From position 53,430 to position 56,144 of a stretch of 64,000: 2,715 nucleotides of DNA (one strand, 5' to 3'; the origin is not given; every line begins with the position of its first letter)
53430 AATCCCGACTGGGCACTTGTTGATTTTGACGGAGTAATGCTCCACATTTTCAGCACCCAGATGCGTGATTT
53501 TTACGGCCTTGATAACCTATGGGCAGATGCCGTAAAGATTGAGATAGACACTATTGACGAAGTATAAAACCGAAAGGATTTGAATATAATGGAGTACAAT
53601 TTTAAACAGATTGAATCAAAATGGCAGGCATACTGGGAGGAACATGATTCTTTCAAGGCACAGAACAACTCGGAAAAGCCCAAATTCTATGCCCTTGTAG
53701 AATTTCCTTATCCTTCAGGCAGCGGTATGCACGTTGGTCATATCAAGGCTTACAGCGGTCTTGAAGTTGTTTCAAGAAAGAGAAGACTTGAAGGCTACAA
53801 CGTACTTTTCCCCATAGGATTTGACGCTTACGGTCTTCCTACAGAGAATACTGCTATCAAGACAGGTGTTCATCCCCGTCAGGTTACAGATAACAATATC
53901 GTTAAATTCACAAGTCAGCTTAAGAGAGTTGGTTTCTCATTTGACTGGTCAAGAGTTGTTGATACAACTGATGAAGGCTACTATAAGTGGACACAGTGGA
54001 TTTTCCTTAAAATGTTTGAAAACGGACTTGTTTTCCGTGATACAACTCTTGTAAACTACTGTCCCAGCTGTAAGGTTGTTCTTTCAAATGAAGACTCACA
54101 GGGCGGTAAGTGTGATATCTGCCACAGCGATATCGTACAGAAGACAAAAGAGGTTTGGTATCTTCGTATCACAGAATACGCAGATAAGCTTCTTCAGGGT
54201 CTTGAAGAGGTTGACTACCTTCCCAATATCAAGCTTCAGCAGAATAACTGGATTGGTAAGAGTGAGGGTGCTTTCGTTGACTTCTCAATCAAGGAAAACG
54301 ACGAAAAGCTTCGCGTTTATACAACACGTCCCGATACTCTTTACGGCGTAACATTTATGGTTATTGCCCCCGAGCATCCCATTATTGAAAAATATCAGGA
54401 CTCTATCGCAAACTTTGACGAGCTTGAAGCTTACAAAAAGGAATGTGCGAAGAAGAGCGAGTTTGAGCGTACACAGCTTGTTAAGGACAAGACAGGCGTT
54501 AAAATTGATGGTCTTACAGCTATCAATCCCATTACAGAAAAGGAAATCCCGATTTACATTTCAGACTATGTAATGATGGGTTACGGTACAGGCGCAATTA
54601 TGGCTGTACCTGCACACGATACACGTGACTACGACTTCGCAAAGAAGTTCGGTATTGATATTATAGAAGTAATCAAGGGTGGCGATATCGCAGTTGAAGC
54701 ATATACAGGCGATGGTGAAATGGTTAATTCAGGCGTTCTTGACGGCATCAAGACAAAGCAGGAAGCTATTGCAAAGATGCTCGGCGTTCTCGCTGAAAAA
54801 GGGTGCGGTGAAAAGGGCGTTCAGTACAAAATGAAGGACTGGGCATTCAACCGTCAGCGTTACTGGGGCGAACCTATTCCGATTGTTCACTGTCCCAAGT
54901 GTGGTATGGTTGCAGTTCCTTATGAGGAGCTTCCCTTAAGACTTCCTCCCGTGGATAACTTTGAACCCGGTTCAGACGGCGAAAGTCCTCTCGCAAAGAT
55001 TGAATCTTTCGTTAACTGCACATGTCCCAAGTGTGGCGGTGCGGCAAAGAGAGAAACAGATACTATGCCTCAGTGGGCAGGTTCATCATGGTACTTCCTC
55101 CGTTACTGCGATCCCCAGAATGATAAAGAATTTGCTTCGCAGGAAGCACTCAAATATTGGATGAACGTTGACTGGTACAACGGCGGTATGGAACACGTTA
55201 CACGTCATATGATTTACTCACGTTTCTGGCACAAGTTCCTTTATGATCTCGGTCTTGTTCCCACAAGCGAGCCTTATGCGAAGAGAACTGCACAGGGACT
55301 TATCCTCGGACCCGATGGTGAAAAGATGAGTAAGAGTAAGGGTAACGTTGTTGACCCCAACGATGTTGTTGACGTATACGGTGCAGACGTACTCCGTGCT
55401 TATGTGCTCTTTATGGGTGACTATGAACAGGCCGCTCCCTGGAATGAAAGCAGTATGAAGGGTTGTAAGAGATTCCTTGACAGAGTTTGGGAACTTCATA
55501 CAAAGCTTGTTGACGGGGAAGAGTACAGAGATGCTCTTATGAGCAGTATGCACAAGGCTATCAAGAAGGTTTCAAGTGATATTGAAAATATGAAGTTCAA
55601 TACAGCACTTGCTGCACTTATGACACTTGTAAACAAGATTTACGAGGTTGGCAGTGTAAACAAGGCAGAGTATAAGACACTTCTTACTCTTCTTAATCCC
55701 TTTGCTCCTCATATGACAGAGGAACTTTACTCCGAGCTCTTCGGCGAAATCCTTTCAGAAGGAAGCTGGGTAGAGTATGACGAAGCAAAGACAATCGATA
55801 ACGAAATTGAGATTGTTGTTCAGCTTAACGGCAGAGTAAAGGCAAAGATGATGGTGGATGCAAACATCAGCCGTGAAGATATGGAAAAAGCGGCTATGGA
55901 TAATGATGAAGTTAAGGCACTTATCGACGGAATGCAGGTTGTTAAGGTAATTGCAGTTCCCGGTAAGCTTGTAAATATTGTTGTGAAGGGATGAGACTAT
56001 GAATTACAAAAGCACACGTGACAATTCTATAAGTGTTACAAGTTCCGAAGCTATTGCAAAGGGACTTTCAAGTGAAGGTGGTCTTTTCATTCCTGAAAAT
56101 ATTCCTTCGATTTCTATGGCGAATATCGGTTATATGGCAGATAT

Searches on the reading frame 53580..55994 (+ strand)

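Call 84: search_protein_families(library=pfam, proteins=[window:53580-55994:+], max_evalue=0.00001)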
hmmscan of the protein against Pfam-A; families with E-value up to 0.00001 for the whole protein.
window:53580-55994:+ (804 aa): 4 families
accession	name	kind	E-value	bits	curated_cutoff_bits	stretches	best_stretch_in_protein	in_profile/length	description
PF13603.12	tRNA-synt_1_2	-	1.2e-62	211.2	25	1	223-395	2-176/185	Leucyl-tRNA synthetase, editing domain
PF00133.28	tRNA-synt_1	-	2.6e-49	168.5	22.7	2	15-224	2-224/414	tRNA synthetases class I (I, L, M and V)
PF09334.17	tRNA-synt_1g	-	1.4e-26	93.7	20.1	1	42-184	7-145/391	tRNA synthetases class I (M)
PF08264.19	Anticodon_1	-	1.6e-16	61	25.1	1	653-763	4-142/148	Anticodon-binding domain of tRNA ligase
